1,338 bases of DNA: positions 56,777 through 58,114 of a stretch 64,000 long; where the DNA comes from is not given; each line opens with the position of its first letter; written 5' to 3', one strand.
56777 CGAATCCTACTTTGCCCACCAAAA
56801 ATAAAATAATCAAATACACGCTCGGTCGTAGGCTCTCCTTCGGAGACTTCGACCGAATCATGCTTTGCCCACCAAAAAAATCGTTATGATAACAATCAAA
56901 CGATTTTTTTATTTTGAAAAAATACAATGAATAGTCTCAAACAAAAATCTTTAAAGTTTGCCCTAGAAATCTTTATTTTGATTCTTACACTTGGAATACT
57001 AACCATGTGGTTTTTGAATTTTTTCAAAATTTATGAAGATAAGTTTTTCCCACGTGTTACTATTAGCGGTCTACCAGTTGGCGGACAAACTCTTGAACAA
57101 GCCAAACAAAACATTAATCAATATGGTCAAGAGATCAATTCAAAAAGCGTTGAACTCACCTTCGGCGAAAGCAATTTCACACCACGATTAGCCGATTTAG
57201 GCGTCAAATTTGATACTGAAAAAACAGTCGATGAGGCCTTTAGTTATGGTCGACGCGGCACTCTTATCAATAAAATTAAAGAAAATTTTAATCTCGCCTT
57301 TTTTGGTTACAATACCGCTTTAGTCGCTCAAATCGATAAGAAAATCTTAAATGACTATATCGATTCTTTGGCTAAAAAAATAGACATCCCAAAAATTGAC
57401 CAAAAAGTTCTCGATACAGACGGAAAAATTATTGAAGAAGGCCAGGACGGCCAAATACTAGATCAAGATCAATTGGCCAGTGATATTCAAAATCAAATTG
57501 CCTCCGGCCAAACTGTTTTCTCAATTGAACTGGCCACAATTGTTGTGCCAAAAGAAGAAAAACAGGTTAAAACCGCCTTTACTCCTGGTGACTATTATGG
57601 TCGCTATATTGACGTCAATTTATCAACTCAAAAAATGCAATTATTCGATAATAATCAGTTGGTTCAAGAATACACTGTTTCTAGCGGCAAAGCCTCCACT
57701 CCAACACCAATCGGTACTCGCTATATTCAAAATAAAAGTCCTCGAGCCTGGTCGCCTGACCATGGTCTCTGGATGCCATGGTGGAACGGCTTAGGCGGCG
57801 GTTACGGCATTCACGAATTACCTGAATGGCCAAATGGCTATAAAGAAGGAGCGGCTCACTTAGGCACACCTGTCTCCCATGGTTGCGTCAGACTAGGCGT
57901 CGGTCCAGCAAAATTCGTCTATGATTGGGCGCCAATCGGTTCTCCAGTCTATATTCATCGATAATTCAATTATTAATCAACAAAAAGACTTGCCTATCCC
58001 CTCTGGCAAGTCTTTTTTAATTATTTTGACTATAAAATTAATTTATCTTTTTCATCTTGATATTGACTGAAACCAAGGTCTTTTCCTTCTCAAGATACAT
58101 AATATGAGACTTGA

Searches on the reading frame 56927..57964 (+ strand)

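Call 81: search_protein_families(library=pfam, max_evalue=0.00001, proteins=[window:56927-57964:+])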
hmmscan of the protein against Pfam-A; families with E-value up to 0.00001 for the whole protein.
window:56927-57964:+ (345 aa): 2 families
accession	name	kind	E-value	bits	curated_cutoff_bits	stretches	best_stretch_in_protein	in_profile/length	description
PF03734.19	YkuD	-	4.3e-25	89.5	23.4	1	226-343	2-146/146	L,D-transpeptidase catalytic domain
PF12229.13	PG_binding_4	-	4.2e-20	72.5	22.1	1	85-195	2-113/117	Putative peptidoglycan binding domain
